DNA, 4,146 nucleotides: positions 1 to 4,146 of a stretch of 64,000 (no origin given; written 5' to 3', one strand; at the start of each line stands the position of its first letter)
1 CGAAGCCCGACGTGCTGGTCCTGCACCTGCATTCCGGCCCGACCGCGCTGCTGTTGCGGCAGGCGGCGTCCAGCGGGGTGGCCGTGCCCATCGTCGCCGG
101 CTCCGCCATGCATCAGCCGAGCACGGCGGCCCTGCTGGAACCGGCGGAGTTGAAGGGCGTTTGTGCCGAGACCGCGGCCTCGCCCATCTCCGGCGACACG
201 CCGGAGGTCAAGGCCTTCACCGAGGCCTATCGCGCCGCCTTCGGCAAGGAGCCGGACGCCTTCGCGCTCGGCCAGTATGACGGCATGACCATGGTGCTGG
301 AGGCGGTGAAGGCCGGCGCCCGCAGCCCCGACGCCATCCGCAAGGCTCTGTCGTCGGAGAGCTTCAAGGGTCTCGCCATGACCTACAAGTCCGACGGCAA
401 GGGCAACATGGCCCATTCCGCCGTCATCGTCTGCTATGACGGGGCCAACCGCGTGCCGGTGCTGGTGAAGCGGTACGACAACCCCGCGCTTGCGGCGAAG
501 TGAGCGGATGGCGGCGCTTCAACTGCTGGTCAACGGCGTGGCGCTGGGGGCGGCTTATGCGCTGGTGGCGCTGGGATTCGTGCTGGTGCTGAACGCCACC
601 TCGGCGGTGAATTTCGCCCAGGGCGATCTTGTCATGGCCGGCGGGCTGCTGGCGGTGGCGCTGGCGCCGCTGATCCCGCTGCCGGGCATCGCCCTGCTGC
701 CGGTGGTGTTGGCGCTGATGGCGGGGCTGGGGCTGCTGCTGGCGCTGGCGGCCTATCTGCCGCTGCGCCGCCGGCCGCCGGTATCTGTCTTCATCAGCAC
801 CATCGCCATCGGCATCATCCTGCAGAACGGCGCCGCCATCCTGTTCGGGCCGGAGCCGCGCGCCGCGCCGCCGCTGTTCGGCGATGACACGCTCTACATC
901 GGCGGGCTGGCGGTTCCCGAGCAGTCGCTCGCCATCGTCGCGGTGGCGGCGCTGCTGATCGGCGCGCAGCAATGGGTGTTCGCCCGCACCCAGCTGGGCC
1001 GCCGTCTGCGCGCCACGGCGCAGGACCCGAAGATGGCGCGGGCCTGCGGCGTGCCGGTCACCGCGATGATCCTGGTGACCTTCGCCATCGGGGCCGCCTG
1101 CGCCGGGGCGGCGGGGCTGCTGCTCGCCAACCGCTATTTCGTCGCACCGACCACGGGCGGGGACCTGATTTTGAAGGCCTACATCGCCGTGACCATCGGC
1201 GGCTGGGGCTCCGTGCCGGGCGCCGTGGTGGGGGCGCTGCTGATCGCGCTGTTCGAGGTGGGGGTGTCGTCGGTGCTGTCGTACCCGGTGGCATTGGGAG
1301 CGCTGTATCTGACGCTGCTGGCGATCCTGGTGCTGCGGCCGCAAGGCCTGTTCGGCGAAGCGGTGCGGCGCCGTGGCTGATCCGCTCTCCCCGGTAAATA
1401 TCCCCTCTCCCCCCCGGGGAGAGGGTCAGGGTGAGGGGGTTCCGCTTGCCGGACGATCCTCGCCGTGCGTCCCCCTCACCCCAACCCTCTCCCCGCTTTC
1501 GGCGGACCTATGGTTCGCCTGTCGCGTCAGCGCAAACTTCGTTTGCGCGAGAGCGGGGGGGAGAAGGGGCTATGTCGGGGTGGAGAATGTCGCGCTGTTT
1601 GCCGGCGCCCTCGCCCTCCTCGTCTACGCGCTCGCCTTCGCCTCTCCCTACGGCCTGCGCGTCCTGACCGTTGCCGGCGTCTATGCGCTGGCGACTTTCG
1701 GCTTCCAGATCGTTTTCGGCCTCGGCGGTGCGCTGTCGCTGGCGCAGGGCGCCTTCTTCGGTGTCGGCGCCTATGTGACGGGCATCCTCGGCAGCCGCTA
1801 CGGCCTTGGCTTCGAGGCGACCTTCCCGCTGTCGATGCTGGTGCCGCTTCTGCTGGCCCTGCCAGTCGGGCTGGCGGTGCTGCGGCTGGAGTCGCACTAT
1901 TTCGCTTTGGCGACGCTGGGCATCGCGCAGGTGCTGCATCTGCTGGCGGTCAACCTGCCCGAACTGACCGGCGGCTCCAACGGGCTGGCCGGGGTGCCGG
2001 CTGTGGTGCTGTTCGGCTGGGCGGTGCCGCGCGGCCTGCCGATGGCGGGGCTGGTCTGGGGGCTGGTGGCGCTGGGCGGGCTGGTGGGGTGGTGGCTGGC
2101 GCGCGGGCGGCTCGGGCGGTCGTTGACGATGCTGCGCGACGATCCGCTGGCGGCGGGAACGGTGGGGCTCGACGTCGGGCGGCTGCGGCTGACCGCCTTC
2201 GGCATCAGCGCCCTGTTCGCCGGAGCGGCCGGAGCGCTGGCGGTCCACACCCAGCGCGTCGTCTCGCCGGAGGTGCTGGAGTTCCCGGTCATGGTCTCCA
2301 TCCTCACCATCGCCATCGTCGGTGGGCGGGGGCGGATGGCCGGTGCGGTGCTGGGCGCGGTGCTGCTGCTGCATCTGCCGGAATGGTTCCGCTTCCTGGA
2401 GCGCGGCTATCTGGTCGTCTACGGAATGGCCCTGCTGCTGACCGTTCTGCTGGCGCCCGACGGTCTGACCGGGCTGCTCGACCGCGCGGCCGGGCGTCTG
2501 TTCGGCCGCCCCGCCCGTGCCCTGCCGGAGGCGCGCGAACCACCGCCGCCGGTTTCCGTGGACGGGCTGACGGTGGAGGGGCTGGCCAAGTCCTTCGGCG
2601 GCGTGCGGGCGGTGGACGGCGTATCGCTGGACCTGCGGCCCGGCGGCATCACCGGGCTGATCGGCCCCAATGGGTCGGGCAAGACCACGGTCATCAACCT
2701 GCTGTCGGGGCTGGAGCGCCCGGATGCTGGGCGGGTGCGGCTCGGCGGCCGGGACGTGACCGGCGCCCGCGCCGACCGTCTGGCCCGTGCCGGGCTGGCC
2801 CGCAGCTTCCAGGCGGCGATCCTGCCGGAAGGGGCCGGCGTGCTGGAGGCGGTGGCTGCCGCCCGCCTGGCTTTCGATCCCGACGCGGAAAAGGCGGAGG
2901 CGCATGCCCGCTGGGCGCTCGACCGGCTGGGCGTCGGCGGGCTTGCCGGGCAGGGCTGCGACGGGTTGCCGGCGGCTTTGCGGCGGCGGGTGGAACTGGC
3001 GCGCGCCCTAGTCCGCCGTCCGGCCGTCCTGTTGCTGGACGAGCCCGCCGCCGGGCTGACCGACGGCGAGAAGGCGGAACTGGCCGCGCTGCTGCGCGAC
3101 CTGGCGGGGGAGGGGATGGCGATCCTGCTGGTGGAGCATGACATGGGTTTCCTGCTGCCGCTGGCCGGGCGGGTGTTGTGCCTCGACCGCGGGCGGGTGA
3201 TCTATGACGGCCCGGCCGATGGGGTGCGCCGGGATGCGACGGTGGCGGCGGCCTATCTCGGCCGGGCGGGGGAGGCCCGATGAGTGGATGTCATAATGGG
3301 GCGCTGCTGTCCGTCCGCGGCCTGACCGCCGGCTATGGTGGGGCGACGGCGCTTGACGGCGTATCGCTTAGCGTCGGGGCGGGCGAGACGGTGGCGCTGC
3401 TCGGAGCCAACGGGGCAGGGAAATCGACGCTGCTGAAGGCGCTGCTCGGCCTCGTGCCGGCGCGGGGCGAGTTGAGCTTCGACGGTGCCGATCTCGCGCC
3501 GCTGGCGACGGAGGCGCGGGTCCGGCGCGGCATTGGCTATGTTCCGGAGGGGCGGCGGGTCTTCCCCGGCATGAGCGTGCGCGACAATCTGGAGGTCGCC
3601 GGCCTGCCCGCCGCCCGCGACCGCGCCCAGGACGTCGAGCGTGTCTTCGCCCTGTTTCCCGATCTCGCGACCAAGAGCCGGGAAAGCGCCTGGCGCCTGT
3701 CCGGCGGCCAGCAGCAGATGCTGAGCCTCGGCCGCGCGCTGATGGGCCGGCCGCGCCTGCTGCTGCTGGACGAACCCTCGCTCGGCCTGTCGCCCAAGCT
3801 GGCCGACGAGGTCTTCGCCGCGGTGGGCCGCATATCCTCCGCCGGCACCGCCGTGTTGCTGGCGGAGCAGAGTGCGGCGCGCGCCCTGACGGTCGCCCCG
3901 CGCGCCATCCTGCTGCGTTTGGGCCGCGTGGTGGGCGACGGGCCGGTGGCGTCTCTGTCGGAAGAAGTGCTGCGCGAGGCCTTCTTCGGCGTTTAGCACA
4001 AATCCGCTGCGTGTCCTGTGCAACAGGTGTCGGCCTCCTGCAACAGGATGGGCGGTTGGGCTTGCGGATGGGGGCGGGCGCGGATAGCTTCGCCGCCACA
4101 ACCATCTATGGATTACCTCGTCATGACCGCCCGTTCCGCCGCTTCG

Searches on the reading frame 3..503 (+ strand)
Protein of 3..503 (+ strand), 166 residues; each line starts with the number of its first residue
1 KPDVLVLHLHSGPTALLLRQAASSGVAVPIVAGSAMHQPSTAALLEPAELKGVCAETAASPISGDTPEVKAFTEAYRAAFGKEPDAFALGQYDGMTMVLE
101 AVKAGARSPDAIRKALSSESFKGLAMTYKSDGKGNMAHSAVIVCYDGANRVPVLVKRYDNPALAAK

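Call 54: search_protein_families(library=pfam, proteins=[window:3-503:+], max_evalue=0.0001)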
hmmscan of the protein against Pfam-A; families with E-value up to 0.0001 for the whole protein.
window:3-503:+ (166 aa): 1 family
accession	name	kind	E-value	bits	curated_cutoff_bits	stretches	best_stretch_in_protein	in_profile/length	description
PF13458.12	Peripla_BP_6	-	3e-18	67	31.7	1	1-141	190-334/343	Periplasmic binding protein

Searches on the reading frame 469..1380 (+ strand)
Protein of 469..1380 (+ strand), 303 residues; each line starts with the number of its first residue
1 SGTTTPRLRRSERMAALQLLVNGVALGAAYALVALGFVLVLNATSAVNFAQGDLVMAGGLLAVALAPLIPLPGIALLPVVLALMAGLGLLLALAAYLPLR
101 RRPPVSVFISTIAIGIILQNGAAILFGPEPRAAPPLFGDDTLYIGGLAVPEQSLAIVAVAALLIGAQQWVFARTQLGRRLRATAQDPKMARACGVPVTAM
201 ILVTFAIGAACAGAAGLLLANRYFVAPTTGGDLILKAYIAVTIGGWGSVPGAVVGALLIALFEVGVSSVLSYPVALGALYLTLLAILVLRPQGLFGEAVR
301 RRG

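Call 54: search_protein_families(library=pfam, proteins=[window:469-1380:+], max_evalue=0.0001)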
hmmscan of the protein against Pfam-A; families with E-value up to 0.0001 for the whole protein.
window:469-1380:+ (303 aa): 1 family
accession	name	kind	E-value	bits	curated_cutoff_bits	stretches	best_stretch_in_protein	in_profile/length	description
PF02653.21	BPD_transp_2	-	6e-35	121.1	26.8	1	20-289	2-269/269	Branched-chain amino acid transport system / permease component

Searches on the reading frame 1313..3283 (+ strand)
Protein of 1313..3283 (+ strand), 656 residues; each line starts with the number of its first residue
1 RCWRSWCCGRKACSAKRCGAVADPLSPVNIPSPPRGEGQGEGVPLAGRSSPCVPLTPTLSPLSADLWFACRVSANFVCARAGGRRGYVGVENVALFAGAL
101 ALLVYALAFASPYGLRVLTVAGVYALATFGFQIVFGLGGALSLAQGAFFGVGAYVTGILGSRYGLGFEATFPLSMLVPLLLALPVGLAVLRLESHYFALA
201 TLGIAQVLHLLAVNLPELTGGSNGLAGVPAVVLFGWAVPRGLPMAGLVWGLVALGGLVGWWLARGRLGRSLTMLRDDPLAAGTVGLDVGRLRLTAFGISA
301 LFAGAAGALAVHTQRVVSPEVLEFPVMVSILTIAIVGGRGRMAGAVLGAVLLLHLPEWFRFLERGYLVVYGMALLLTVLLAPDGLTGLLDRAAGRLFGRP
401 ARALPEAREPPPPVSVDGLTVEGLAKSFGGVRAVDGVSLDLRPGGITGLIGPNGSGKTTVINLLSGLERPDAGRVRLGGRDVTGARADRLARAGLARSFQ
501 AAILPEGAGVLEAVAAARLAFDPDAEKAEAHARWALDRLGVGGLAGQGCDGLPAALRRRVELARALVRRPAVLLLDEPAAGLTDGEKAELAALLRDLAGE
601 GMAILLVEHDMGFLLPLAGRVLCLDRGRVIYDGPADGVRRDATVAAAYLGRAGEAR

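Call 54: search_protein_families(library=pfam, proteins=[window:1313-3283:+], max_evalue=0.0001)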
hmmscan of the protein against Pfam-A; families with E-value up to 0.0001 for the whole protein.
window:1313-3283:+ (656 aa): 4 families
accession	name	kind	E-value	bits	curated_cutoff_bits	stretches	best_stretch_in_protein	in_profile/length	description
PF02653.21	BPD_transp_2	-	7.6e-35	120.8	26.8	1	115-375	3-266/269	Branched-chain amino acid transport system / permease component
PF00005.33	ABC_tran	-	3.8e-25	89.5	25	1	435-579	2-136/137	ABC transporter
PF13304.12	AAA_21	-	1.4e-05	25.7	27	0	446-468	1-23/304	AAA domain, putative AbiEii toxin, Type IV TA system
PF13476.12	AAA_23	-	7.6e-05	23.9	27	0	430-464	6-39/201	AAA domain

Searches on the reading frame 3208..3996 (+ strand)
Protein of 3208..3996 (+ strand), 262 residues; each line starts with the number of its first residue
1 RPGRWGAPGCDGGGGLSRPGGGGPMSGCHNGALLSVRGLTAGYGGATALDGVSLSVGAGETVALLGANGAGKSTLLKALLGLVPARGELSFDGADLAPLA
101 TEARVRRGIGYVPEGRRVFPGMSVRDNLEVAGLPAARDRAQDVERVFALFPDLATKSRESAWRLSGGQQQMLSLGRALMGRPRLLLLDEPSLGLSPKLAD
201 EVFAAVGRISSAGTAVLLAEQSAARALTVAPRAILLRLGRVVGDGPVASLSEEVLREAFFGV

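Call 54: search_protein_families(library=pfam, proteins=[window:3208-3996:+], max_evalue=0.0001)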
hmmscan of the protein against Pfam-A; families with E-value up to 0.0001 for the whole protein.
window:3208-3996:+ (262 aa): 3 families
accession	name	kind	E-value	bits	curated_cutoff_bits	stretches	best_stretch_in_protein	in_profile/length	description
PF00005.33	ABC_tran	-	2.1e-33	116.2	25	1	49-191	1-136/137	ABC transporter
PF13304.12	AAA_21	-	1.4e-09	38.9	27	0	63-82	3-22/304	AAA domain, putative AbiEii toxin, Type IV TA system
PF13555.12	AAA_29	-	7e-05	22.9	27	0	51-91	14-54/61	P-loop containing region of AAA domain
